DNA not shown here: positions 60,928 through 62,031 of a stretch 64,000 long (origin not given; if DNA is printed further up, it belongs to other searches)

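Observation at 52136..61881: Tandemly repeated cassette of a B12-radical-SAM enzyme followed by a class I methyltransferase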

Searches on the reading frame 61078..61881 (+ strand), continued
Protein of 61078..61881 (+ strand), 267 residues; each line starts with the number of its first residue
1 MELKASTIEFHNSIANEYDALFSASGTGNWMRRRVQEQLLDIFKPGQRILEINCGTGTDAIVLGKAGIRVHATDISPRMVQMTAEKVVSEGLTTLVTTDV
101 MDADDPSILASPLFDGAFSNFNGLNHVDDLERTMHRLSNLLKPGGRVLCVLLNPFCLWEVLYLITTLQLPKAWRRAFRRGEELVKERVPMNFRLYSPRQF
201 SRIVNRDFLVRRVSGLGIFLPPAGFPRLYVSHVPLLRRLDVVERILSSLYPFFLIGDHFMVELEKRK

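Call 69: find_encoding_contigs(protein=P0071, flank=10000, max_places=1)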
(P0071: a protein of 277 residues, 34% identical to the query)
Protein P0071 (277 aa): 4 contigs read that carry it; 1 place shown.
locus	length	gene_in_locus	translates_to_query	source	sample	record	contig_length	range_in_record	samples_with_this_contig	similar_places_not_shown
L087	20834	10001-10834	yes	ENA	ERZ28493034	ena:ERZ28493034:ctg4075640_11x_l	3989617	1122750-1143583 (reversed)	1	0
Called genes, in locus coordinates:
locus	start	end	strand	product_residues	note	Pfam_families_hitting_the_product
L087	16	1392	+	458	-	PF00034:Cytochrom_C, PF13442:Cytochrome_CBB3, PF19089:DUF5777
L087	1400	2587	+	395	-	PF04932:Wzy_C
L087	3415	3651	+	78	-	-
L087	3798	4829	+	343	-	PF13646:HEAT_2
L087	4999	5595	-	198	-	PF13620:CarboxypepD_reg, PF13715:CarbopepD_reg_2 (weak), PF17210:SdrD_B, PF22904:NOMO1-like_2nd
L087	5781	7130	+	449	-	PF02310:B12-binding, PF04055:Radical_SAM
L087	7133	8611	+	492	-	PF02310:B12-binding, PF04055:Radical_SAM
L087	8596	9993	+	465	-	PF02310:B12-binding, PF04055:Radical_SAM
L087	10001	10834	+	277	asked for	PF01209:Ubie_methyltran (weak), PF13489:Methyltransf_23, PF13847:Methyltransf_31, PF08241:Methyltransf_11, PF08242:Methyltransf_12, PF13649:Methyltransf_25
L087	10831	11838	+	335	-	PF13353:Fer4_12 (faint), PF04055:Radical_SAM, PF13186:SPASM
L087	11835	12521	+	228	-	PF05401:NodS (weak), PF13489:Methyltransf_23, PF01209:Ubie_methyltran (weak), PF13847:Methyltransf_31, PF08241:Methyltransf_11, PF08242:Methyltransf_12, PF13649:Methyltransf_25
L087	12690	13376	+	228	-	-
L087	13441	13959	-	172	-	PF20349:DUF6644 (weak)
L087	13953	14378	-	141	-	-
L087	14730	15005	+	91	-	PF02604:PhdYeFM_antitox (weak)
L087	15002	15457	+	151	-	PF01850:PIN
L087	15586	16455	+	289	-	PF02475:TRM5-TYW2_MTfase, PF05050:Methyltransf_21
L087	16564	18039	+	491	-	-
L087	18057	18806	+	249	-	-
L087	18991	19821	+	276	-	-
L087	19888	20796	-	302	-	PF00491:Arginase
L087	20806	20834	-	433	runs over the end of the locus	PF01336:tRNA_anti-codon, PF00152:tRNA-synt_2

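Call 76: search_protein_representatives(alignment_id=A1)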
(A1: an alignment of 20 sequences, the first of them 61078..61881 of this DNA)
Query: 20 sequences, 271 profile positions. Proteins with E-value up to 0.001 (for the whole library): 100495; up to 1e-10: 9034; up to 1e-30: 1615. The best 150 are listed.
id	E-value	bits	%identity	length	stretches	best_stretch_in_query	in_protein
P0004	5.0e-93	328.0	-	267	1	6-269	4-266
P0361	1.1e-92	326.8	-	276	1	3-270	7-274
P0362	1.3e-89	316.7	-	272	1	5-268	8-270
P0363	3.2e-89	315.5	-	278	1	10-269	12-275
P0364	1.4e-88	313.4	-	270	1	3-269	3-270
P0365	1.3e-87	310.2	-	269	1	7-270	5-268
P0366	9.0e-87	307.5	-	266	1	5-269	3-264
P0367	1.8e-86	306.5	-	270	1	7-270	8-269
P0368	1.0e-85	304.0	-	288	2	7-189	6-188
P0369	1.7e-85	303.3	-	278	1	7-269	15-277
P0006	1.5e-84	300.2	-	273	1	7-269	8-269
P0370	3.3e-84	299.0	-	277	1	12-269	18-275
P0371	5.2e-84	298.4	-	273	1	7-268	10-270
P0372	1.0e-83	297.5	-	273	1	7-270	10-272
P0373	1.2e-83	297.2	-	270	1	6-269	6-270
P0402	7.0e-80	284.9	-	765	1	5-269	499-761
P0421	9.1e-79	281.2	-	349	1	5-269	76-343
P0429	8.9e-78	278.0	-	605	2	10-269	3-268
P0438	2.2e-77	276.7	-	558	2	8-270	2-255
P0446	8.3e-77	274.8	-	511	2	6-268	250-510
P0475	1.7e-75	270.5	-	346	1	9-268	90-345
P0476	1.7e-75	270.5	-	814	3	5-269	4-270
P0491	4.4e-75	269.1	-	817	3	10-270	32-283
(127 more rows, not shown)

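Call 77: search_protein_families(library=pfam, proteins=[P0402, P0429, P0438, P0446, P0476, P0491, P0421, P0475], max_evalue=0.0001)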
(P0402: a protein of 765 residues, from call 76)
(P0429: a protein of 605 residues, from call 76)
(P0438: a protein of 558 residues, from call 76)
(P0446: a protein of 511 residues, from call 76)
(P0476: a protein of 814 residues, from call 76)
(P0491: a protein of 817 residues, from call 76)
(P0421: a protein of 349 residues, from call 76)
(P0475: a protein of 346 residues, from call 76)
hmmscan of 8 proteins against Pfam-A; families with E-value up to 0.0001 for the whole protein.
P0402 (765 aa): 8 families
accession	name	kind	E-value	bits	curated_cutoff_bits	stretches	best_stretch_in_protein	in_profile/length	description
PF04055.27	Radical_SAM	-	2.5e-15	57.5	29.5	1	209-371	1-165/166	Radical SAM superfamily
PF13649.12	Methyltransf_25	-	1.1e-11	45.7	27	1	545-641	1-97/97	Methyltransferase domain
PF13489.12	Methyltransf_23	-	1.1e-09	38.6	27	1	528-652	10-123/164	Methyltransferase domain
PF08241.18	Methyltransf_11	-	2.7e-09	38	21.2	1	546-643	1-93/95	Methyltransferase domain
PF02310.24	B12-binding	-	5.2e-09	36.4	32.1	1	24-140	11-120/121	B12 binding domain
PF08242.18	Methyltransf_12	-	2.2e-08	35.1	30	1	546-642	1-97/98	Methyltransferase domain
PF13847.12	Methyltransf_31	-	1.5e-07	31.7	27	1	539-644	1-108/145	Methyltransferase domain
PF09445.16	Methyltransf_15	-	1.1e-05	25.5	22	1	543-612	2-69/165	RNA cap guanine-N2 methyltransferase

P0429 (605 aa): 9 families
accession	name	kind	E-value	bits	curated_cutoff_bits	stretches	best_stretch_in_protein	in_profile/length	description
PF13649.12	Methyltransf_25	-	3.6e-30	105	27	2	44-147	1-97/97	Methyltransferase domain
PF08241.18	Methyltransf_11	-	3.2e-28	98.6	21.2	2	414-507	1-94/95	Methyltransferase domain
PF13847.12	Methyltransf_31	-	1.3e-23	83.7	27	2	40-151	3-109/145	Methyltransferase domain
PF08242.18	Methyltransf_12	-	6.4e-21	75.4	30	2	45-149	1-98/98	Methyltransferase domain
PF13489.12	Methyltransf_23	-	2.5e-20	73.3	27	2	38-157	20-122/164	Methyltransferase domain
PF01209.24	Ubie_methyltran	-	1.2e-11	44.8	20.1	1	407-510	45-153/233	ubiE/COQ5 methyltransferase family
PF05175.20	MTS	-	2.3e-06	27.8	23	0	33-113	26-113/170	Methyltransferase small domain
PF03848.20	TehB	-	7e-06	26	20.4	0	39-90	30-83/193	Tellurite resistance protein TehB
PF07021.18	MetW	-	3.3e-05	24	21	0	413-500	17-102/193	Methionine biosynthesis protein MetW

P0438 (558 aa): 10 families
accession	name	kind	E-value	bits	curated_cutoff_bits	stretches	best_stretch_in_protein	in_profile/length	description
PF08241.18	Methyltransf_11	-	3.5e-36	124.2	21.2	2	369-463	1-95/95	Methyltransferase domain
PF13649.12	Methyltransf_25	-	2e-34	118.6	27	2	45-140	1-97/97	Methyltransferase domain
PF08242.18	Methyltransf_12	-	6.1e-25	88.3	30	2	46-142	1-98/98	Methyltransferase domain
PF13847.12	Methyltransf_31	-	6.8e-25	87.9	27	2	41-145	3-110/145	Methyltransferase domain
PF13489.12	Methyltransf_23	-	6.5e-24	84.9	27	2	35-156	17-128/164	Methyltransferase domain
PF01209.24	Ubie_methyltran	-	1.4e-18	67.5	20.1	2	3-148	9-155/233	ubiE/COQ5 methyltransferase family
PF03848.20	TehB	-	1.5e-10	41.2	20.4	1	40-145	30-133/193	Tellurite resistance protein TehB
PF05175.20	MTS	-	3.4e-10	40.3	23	0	367-464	34-139/170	Methyltransferase small domain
PF07021.18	MetW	-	1.3e-06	28.6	21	0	33-160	5-122/193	Methionine biosynthesis protein MetW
PF05724.17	TPMT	-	4e-05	23.8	26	1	39-106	35-105/218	Thiopurine S-methyltransferase (TPMT)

P0446 (511 aa): 17 families
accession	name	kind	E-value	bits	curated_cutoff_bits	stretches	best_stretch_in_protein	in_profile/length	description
PF13649.12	Methyltransf_25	-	2.7e-33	114.9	27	2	78-168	1-94/97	Methyltransferase domain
PF13847.12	Methyltransf_31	-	2.3e-32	112.1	27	2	73-179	2-113/145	Methyltransferase domain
PF08241.18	Methyltransf_11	-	1.3e-28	99.9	21.2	2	79-175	1-95/95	Methyltransferase domain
PF08242.18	Methyltransf_12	-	1e-21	77.9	30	2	79-172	1-97/98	Methyltransferase domain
PF13489.12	Methyltransf_23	-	2.9e-20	73.1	27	2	64-177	10-118/164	Methyltransferase domain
PF01209.24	Ubie_methyltran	-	8.6e-14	51.9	20.1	1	286-393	42-149/233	ubiE/COQ5 methyltransferase family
PF02353.26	CMAS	-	1.7e-11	44.4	27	0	288-354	59-126/273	Mycolic acid cyclopropane synthetase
PF05175.20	MTS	-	1e-10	42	23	1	68-175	25-138/170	Methyltransferase small domain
PF01135.25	PCMT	-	6.9e-09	36.2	20.3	0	284-345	67-129/210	Protein-L-isoaspartate(D-aspartate) O-methyltransferase (PCMT)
PF13679.12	Methyltransf_32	-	2e-08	34.7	27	0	68-123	19-78/143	Methyltransferase domain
PF02390.23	Methyltransf_4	-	7.9e-06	25.9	24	0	78-119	5-46/173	Putative methyltransferase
PF05724.17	TPMT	-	1.2e-05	25.5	26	0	268-348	17-91/218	Thiopurine S-methyltransferase (TPMT)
PF07021.18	MetW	-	1.5e-05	25.2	21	0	77-175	16-107/193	Methionine biosynthesis protein MetW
PF09445.16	Methyltransf_15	-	1.8e-05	24.8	22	0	294-352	3-61/165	RNA cap guanine-N2 methyltransferase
PF01728.25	FtsJ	-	2.2e-05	24.9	24.1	0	74-117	21-63/181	FtsJ-like methyltransferase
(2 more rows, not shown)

P0476 (814 aa): 19 families
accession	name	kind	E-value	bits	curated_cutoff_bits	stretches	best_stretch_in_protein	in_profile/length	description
PF13649.12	Methyltransf_25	-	1.8e-38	131.6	27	3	384-475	1-97/97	Methyltransferase domain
PF08241.18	Methyltransf_11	-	3.7e-37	127.3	21.2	3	385-478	1-94/95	Methyltransferase domain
PF13847.12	Methyltransf_31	-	5.1e-32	111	27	3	653-728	4-84/145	Methyltransferase domain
PF05175.20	MTS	-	2.7e-29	102.4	23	1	639-779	21-151/170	Methyltransferase small domain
PF08242.18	Methyltransf_12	-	3.1e-27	95.6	30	2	51-150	1-97/98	Methyltransferase domain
PF13489.12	Methyltransf_23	-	5e-25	88.6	27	2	369-487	11-123/164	Methyltransferase domain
PF01209.24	Ubie_methyltran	-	3.5e-13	49.9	20.1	1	46-150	49-148/233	ubiE/COQ5 methyltransferase family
PF06325.19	PrmA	-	8.4e-13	48.9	22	1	652-725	161-233/296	Ribosomal protein L11 methyltransferase (PrmA)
PF09445.16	Methyltransf_15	-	2.2e-09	37.6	22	1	654-727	2-80/165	RNA cap guanine-N2 methyltransferase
PF01170.24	UPF0020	-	4.2e-09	36.8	22.3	1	671-781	73-179/197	RMKL-like, methyltransferase domain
PF07021.18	MetW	-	3.3e-08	33.8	21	0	383-473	16-104/193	Methionine biosynthesis protein MetW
PF03848.20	TehB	-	3.7e-07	30.2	20.4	0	47-81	31-65/193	Tellurite resistance protein TehB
PF01135.25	PCMT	-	4.1e-07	30.4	20.3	0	652-709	73-132/210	Protein-L-isoaspartate(D-aspartate) O-methyltransferase (PCMT)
PF05724.17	TPMT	-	2e-06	28.1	26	0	44-84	35-75/218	Thiopurine S-methyltransferase (TPMT)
PF01728.25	FtsJ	-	2.2e-06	28.2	24.1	0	652-788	21-158/181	FtsJ-like methyltransferase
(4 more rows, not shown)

P0491 (817 aa): 20 families
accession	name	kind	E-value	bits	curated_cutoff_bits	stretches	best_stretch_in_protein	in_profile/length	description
PF13649.12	Methyltransf_25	-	1.8e-45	154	27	3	73-166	1-97/97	Methyltransferase domain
PF08241.18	Methyltransf_11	-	5.4e-45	152.4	21.2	2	74-169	1-94/95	Methyltransferase domain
PF13847.12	Methyltransf_31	-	4.1e-34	117.8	27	2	69-169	3-108/145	Methyltransferase domain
PF13489.12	Methyltransf_23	-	5.1e-31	108.1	27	3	60-176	13-122/164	Methyltransferase domain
PF05175.20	MTS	-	1.7e-27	96.5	23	1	650-788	21-151/170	Methyltransferase small domain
PF08242.18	Methyltransf_12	-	5.2e-27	94.9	30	2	74-168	1-98/98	Methyltransferase domain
PF01209.24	Ubie_methyltran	-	7.5e-16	58.6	20.1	1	68-171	46-152/233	ubiE/COQ5 methyltransferase family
PF06325.19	PrmA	-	8.4e-14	52.2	22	1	659-734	157-233/296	Ribosomal protein L11 methyltransferase (PrmA)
PF07021.18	MetW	-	6.4e-12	46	21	0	61-185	5-121/193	Methionine biosynthesis protein MetW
PF03848.20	TehB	-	1e-11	45.1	20.4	0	666-732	33-100/193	Tellurite resistance protein TehB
PF01135.25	PCMT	-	4.1e-08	33.7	20.3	0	60-114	65-121/210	Protein-L-isoaspartate(D-aspartate) O-methyltransferase (PCMT)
PF09445.16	Methyltransf_15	-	4.8e-08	33.2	22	0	666-731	3-75/165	RNA cap guanine-N2 methyltransferase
PF01728.25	FtsJ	-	8.7e-08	32.7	24.1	0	66-143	18-100/181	FtsJ-like methyltransferase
PF03602.21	Cons_hypoth95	-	2.4e-06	27.8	24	0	661-740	39-126/182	Conserved hypothetical protein 95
PF13679.12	Methyltransf_32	-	8.9e-06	26.2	27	0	384-429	11-62/143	Methyltransferase domain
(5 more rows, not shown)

P0421 (349 aa): 6 families
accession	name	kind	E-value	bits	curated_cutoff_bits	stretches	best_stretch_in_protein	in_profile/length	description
PF13649.12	Methyltransf_25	-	5.5e-14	53.1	27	1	122-218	1-96/97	Methyltransferase domain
PF08242.18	Methyltransf_12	-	2.1e-13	51.3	30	1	123-221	1-98/98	Methyltransferase domain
PF08241.18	Methyltransf_11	-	4.3e-13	50.2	21.2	1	123-223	1-95/95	Methyltransferase domain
PF13847.12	Methyltransf_31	-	1.2e-12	48.2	27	1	117-224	2-110/145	Methyltransferase domain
PF13489.12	Methyltransf_23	-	5.1e-09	36.5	27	1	114-236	18-129/164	Methyltransferase domain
PF01209.24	Ubie_methyltran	-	2.9e-08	33.8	20.1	1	79-223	8-151/233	ubiE/COQ5 methyltransferase family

P0475 (346 aa): 6 families
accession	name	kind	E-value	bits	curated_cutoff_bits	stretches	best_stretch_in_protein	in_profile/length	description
PF13649.12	Methyltransf_25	-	2.4e-14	54.2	27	1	132-228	1-96/97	Methyltransferase domain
PF08241.18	Methyltransf_11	-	4.7e-11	43.6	21.2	1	133-231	1-93/95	Methyltransferase domain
PF08242.18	Methyltransf_12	-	1e-10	42.7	30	1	133-230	1-97/98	Methyltransferase domain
PF13847.12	Methyltransf_31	-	2.1e-10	40.9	27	1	129-231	4-107/145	Methyltransferase domain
PF13489.12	Methyltransf_23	-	3.4e-10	40.3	27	1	126-273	20-138/164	Methyltransferase domain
PF02353.26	CMAS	-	7.9e-05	22.5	27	0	127-190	61-125/273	Mycolic acid cyclopropane synthetase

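Call 79: list_cluster_members(proteins=[P0402, P0476, P0491, P0429, P0438, P0446])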
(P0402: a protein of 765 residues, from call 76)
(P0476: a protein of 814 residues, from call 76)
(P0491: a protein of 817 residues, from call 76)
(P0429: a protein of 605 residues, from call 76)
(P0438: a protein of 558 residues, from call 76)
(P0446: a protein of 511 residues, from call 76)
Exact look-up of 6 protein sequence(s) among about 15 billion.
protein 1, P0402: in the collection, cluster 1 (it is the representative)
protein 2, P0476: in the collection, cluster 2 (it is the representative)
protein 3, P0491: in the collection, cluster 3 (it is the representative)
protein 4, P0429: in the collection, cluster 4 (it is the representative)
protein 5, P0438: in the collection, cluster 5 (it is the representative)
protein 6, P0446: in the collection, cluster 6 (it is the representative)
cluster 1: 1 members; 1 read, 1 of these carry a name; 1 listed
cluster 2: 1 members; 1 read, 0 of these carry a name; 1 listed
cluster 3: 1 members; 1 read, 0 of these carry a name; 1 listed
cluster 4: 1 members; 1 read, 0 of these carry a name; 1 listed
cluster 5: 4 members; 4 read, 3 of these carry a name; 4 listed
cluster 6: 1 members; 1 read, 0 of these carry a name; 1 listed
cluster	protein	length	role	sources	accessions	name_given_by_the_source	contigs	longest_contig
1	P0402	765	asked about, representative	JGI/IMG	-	anaerobic magnesium-protoporphyrin IX monomethyl ester cyclase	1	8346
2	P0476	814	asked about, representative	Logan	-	-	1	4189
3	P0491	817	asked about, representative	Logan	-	-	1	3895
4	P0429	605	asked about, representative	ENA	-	-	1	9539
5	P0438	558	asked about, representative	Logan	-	-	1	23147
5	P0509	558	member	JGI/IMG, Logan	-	ubiquinone/menaquinone biosynthesis C-methylase UbiE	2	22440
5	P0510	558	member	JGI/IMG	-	ubiquinone/menaquinone biosynthesis C-methylase UbiE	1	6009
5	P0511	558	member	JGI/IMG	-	ubiquinone/menaquinone biosynthesis C-methylase UbiE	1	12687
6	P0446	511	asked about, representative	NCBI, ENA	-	-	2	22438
